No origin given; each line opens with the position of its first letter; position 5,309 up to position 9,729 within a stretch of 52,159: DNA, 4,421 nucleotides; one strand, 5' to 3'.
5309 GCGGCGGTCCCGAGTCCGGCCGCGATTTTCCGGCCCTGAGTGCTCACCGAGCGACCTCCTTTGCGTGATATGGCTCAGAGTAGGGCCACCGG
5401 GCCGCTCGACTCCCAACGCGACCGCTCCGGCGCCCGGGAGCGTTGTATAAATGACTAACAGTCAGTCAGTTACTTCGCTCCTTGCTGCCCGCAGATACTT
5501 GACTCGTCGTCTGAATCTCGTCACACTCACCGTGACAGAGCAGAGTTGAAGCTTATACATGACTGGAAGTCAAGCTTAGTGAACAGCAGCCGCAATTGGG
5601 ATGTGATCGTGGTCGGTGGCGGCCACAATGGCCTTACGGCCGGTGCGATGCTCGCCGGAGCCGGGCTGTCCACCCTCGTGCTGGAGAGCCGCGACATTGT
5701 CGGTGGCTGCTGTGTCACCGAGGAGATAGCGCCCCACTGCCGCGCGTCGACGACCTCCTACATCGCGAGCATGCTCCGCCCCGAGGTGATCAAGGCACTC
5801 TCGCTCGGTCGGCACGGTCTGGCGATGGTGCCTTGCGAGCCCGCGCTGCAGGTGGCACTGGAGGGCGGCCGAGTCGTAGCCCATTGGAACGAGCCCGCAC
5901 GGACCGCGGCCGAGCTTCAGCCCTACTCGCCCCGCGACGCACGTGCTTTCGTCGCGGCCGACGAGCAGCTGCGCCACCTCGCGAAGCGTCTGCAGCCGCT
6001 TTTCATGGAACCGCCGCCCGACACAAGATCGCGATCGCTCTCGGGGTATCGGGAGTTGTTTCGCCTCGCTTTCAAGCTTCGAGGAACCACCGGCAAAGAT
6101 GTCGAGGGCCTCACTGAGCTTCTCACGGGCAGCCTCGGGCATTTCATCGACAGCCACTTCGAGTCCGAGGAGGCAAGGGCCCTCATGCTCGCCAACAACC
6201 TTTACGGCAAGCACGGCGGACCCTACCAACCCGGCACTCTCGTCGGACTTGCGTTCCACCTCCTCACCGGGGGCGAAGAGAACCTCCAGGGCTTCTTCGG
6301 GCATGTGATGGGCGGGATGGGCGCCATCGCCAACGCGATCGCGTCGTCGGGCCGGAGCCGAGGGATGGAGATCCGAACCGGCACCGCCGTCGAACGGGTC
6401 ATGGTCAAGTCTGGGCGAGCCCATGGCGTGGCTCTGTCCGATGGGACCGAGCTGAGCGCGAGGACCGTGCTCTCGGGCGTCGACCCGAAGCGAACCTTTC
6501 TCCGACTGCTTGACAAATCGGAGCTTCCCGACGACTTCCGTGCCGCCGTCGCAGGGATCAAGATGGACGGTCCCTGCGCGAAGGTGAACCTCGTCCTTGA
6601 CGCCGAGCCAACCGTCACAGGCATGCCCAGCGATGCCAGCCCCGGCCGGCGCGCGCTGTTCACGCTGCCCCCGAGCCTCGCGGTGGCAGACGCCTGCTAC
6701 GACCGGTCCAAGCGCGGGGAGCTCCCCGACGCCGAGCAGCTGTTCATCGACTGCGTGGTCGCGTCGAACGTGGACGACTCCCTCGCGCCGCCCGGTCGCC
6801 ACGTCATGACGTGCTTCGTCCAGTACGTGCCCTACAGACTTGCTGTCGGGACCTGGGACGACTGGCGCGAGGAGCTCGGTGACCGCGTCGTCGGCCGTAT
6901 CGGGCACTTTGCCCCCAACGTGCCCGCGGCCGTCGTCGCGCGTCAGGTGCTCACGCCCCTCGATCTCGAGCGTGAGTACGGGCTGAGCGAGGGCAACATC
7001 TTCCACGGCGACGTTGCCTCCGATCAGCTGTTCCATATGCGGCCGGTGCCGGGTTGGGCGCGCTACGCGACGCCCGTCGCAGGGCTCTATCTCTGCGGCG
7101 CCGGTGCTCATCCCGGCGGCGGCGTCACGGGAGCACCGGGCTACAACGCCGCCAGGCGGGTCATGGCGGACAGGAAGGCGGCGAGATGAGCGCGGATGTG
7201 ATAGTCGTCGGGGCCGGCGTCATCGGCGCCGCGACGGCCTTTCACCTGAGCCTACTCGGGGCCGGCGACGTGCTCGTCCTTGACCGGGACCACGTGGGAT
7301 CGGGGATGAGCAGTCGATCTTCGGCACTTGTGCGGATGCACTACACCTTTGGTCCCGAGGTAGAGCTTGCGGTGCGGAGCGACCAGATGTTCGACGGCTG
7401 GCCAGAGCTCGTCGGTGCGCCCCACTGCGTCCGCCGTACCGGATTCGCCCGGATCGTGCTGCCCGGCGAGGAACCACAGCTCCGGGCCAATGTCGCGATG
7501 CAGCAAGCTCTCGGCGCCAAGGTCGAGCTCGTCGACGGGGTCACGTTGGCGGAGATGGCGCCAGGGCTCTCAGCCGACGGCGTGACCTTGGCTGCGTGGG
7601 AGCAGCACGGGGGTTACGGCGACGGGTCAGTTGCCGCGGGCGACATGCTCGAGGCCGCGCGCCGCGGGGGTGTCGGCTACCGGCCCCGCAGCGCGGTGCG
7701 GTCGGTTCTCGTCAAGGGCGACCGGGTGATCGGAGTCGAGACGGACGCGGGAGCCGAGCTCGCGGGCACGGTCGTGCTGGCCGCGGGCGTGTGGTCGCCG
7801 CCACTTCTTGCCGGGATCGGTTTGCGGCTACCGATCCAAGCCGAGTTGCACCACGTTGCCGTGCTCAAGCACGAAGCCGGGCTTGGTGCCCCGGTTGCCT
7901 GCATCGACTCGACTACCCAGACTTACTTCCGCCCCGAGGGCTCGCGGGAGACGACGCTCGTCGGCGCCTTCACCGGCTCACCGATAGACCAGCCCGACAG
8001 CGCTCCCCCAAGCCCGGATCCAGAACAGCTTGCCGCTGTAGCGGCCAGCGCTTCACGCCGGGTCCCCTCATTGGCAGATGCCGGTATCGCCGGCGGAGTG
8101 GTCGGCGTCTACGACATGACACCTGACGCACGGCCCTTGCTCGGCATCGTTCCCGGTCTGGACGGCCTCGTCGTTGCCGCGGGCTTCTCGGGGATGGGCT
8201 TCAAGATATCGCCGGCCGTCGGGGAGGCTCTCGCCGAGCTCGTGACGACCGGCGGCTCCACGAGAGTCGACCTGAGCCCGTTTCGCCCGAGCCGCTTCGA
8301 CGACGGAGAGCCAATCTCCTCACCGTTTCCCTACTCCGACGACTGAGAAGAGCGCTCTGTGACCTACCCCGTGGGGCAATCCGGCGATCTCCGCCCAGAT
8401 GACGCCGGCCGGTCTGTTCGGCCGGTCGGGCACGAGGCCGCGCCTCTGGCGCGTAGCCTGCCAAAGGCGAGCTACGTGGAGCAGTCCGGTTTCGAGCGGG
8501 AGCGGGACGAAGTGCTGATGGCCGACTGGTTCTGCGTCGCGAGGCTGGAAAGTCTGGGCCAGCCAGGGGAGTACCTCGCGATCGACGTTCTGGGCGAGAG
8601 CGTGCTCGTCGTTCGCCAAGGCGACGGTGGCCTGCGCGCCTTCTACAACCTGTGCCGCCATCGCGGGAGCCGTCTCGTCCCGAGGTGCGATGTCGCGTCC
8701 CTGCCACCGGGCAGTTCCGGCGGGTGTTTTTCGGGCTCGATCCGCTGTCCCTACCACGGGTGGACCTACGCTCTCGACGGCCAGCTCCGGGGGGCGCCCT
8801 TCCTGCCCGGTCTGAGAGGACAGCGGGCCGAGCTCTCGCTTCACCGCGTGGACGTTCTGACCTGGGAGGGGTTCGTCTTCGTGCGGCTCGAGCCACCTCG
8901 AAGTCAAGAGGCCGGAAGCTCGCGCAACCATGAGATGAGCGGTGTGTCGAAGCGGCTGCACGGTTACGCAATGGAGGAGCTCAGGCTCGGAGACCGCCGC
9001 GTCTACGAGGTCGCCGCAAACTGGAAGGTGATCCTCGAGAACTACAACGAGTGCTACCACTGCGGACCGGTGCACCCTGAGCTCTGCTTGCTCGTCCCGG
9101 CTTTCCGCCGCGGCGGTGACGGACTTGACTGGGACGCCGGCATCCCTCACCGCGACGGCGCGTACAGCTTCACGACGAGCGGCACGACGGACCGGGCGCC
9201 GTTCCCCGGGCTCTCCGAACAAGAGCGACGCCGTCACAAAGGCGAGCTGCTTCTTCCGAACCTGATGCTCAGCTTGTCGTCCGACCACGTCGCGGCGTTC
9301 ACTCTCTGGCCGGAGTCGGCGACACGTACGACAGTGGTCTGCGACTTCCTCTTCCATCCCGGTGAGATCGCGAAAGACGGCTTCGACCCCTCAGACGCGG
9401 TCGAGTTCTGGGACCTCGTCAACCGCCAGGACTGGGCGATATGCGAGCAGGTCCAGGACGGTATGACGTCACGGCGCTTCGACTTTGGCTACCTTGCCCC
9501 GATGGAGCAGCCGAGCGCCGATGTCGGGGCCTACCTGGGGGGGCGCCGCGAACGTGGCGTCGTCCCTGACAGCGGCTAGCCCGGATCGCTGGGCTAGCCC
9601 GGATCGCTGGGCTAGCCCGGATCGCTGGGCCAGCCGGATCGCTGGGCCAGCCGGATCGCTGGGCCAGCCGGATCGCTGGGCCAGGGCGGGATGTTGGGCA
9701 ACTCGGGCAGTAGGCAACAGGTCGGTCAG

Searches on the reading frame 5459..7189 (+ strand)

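Call 17: search_protein_families(library=pfam, proteins=[window:5459-7189:+], max_evalue=0.001)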
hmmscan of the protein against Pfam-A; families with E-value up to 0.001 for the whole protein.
window:5459-7189:+ (576 aa): 7 families
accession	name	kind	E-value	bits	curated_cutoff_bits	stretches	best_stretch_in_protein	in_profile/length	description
PF01593.30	Amino_oxidase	-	3.9e-12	46.6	19.8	1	58-568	3-442/443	Flavin containing amine oxidoreductase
PF13450.12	NAD_binding_8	-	2.4e-08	34.6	21.9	1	51-95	1-44/68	NAD(P)-binding Rossmann-like domain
PF12831.13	FAD_oxidored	-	1.2e-07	31.9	27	1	48-116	1-70/416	FAD dependent oxidoreductase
PF07992.20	Pyr_redox_2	-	2.2e-06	27.7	26.1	0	48-92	2-47/291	Pyridine nucleotide-disulphide oxidoreductase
PF01946.23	Thi4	-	1.9e-05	24.5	26.2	1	46-84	17-56/235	Thi4 family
PF01494.25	FAD_binding_3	-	0.00033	20.4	22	0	48-78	3-33/349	FAD binding domain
PF01266.30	DAO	-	0.00043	20.4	27.9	0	48-83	1-37/353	FAD dependent oxidoreductase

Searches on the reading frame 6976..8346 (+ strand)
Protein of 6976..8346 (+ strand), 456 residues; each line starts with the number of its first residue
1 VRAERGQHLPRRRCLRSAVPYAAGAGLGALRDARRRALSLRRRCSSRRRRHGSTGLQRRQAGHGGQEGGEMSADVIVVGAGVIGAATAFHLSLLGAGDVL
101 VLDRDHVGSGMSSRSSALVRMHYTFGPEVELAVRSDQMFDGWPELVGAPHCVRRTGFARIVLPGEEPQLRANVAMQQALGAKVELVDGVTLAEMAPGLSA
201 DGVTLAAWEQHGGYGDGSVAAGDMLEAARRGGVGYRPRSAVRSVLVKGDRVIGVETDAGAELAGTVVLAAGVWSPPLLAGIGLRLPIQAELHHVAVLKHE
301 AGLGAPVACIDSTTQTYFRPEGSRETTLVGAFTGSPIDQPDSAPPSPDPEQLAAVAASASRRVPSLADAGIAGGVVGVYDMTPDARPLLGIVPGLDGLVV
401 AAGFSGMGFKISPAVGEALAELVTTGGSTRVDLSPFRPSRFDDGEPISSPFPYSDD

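Call 17: search_protein_families(library=pfam, proteins=[window:6976-8346:+], max_evalue=0.001)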
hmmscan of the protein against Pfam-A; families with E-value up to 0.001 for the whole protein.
window:6976-8346:+ (456 aa): 4 families
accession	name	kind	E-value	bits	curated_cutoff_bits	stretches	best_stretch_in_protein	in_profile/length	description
PF01266.30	DAO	-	3.5e-55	188.4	27.9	1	74-422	1-353/353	FAD dependent oxidoreductase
PF07992.20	Pyr_redox_2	-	0.00011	22.2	26.1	0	70-122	140-192/291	Pyridine nucleotide-disulphide oxidoreductase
PF13450.12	NAD_binding_8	-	0.00037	21.2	21.9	0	77-115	1-39/68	NAD(P)-binding Rossmann-like domain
PF13738.12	Pyr_redox_3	-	0.00047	19.9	30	0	76-109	1-34/305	Pyridine nucleotide-disulphide oxidoreductase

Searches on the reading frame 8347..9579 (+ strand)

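Call 17: search_protein_families(library=pfam, proteins=[window:8347-9579:+], max_evalue=0.001)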
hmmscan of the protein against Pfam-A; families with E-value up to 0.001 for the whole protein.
window:8347-9579:+ (410 aa): 2 families
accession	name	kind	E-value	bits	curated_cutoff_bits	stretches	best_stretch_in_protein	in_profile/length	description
PF00848.25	Ring_hydroxyl_A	-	1e-42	146.9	24.9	1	210-388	2-193/208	Ring hydroxylating alpha subunit (catalytic domain)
PF00355.32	Rieske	-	1.6e-17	63.6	20.3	1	60-153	1-81/88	Rieske [2Fe-2S] domain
